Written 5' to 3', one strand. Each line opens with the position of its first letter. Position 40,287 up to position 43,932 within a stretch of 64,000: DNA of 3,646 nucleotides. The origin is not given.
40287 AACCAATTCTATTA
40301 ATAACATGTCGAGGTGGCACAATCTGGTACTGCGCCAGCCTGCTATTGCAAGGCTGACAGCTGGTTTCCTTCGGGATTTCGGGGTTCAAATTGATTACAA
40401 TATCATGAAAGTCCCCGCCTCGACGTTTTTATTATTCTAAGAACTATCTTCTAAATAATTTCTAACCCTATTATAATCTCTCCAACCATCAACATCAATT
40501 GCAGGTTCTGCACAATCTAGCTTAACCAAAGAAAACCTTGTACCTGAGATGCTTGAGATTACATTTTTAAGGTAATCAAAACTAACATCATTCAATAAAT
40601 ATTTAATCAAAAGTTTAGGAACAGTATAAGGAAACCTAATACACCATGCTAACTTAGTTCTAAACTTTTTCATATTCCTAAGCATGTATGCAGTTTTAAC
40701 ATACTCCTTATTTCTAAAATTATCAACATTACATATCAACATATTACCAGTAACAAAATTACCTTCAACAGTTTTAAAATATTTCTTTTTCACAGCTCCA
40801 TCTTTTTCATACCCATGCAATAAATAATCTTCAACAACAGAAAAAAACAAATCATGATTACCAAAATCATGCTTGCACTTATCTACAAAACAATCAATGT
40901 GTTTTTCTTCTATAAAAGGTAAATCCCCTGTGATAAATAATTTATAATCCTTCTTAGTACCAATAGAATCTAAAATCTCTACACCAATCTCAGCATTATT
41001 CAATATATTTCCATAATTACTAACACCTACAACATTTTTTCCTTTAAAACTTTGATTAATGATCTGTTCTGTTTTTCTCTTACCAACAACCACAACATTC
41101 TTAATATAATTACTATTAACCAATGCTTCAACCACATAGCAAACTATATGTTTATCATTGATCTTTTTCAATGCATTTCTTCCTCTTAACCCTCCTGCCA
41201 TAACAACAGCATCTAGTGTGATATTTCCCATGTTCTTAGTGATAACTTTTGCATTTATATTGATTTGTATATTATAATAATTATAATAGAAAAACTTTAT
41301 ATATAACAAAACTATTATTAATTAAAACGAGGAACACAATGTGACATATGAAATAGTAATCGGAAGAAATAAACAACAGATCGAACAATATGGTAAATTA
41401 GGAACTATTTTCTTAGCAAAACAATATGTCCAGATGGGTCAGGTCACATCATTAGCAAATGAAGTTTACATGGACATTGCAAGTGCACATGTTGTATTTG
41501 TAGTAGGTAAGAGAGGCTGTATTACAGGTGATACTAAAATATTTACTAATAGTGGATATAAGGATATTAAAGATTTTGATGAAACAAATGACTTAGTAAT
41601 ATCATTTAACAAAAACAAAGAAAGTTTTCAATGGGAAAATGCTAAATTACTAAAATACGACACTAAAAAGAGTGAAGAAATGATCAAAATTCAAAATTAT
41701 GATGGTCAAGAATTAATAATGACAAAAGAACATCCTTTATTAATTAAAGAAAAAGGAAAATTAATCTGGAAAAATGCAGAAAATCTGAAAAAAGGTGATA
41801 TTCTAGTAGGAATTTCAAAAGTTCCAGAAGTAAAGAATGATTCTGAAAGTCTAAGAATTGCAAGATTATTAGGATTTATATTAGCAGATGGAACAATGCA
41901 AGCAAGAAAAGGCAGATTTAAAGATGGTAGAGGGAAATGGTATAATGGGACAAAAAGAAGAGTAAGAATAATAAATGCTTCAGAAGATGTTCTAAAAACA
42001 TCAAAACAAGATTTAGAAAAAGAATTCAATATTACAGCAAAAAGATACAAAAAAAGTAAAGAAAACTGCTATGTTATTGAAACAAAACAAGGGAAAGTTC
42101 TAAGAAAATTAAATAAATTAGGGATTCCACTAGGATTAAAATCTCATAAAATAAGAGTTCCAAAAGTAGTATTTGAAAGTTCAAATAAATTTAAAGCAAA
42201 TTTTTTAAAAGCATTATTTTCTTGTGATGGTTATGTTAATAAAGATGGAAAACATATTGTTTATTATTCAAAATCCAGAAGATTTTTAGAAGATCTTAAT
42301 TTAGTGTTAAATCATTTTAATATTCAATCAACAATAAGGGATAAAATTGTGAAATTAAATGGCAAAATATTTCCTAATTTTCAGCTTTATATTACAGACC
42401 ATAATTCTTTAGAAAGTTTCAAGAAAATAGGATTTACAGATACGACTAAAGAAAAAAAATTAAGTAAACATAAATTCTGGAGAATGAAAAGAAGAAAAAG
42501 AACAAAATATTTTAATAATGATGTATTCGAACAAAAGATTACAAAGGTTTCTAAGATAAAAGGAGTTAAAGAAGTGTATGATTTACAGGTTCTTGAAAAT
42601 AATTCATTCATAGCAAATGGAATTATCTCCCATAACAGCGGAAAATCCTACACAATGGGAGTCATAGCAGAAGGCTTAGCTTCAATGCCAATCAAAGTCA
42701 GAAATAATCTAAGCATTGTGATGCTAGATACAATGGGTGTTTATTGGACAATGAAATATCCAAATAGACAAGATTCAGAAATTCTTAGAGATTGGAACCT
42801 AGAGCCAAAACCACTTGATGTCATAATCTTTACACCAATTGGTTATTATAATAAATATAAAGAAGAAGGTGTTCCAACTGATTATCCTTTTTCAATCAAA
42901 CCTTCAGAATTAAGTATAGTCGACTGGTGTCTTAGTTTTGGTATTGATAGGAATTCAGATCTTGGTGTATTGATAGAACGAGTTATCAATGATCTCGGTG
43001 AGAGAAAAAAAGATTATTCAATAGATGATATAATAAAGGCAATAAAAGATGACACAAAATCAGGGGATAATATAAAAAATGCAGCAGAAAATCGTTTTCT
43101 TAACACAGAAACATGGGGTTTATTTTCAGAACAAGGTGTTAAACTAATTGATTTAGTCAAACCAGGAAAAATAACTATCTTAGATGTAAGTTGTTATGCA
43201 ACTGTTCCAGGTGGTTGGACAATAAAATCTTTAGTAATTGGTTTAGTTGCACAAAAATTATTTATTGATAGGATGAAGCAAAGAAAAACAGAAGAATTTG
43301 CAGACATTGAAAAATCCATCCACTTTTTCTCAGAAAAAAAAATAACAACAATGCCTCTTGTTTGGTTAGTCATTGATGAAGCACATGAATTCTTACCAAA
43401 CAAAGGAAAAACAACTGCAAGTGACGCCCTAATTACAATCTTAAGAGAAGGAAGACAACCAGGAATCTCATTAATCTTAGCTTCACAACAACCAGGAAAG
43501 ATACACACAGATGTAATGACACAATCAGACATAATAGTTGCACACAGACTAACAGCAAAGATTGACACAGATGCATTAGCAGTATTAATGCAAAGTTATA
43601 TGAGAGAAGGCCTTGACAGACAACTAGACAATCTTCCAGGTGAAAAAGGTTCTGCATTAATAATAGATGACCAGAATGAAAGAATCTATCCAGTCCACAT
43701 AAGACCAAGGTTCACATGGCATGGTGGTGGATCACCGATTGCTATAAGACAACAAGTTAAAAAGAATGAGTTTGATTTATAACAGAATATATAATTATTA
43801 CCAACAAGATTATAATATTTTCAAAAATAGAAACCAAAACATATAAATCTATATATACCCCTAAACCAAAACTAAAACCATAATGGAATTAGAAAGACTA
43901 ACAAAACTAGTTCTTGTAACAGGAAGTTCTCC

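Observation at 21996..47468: Every tRNA gene is intron-split: 12 introns in 6 tRNAs, 9 non-canonical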

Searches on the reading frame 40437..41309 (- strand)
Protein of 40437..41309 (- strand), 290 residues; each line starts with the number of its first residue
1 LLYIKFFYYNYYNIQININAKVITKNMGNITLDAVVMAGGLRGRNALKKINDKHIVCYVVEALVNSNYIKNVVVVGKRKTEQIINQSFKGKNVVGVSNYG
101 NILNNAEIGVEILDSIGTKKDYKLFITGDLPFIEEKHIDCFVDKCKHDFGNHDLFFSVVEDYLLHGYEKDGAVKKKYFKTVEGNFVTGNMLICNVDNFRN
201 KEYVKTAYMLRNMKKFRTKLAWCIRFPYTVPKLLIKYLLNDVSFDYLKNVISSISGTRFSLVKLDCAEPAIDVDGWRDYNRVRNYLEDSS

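Call 25: search_protein_families(library=pfam, proteins=[window:40437-41309:-], max_evalue=0.01)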
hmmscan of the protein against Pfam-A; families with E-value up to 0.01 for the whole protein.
window:40437-41309:- (290 aa): 2 families
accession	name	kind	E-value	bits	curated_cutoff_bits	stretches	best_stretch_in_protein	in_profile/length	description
PF02348.25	CTP_transf_3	-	0.00033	21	22.6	1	46-196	17-164/217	Cytidylyltransferase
PF12804.13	NTP_transf_3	-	0.0024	18.5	27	1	35-146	2-112/160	MobA-like NTP transferase domain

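Call 66: find_homologous_proteins(query=window:40437-41231:-, max_evalue=1e-10)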
Query window:40437-41231:- (264 aa): 1 proteins with E <= 1e-10 among 799 candidates.
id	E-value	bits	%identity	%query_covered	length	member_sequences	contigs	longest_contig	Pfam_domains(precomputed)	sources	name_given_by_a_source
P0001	7.2e-174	594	100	100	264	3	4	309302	-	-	-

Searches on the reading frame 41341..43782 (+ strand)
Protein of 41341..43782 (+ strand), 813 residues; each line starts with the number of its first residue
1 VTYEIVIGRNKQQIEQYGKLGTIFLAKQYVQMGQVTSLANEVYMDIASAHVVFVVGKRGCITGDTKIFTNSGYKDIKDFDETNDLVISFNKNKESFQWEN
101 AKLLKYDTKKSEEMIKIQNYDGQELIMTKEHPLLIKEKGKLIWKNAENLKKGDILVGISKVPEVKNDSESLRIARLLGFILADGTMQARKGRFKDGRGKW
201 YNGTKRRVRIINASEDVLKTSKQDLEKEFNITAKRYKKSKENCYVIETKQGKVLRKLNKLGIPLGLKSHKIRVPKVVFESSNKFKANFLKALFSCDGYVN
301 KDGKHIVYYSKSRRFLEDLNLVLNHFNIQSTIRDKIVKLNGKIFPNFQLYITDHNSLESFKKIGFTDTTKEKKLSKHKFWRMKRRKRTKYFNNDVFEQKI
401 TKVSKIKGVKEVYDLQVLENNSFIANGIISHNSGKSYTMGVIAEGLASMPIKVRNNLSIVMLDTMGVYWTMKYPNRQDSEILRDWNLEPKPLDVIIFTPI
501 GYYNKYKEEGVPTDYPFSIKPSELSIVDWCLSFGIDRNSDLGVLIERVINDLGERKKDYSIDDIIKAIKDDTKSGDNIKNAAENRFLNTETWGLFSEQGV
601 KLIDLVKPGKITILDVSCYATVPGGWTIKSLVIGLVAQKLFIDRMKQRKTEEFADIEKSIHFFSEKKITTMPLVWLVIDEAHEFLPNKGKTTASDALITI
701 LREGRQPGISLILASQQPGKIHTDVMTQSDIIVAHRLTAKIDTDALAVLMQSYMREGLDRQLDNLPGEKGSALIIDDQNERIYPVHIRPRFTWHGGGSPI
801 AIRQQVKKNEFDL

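Call 25: search_protein_families(library=pfam, proteins=[window:41341-43782:+], max_evalue=0.01)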
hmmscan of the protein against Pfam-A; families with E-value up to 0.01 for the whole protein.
window:41341-43782:+ (813 aa): 5 families
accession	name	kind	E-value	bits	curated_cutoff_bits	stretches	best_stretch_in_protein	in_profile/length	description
PF14528.11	LAGLIDADG_3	-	6.2e-21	74.9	22.5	2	284-362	2-79/82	LAGLIDADG-like domain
PF14890.11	Intein_splicing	-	9.1e-18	65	35.8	1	67-432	2-155/155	Intein splicing domain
PF01935.23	DUF87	-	8.9e-13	49.3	23.2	1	433-617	34-202/220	Helicase HerA, central domain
PF05707.18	Zot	-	0.00041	20.3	20.3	1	675-736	84-146/197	Zonular occludens toxin (Zot)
PF01079.26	Hint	-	0.0015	18.6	29.7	0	55-138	8-91/213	Hint module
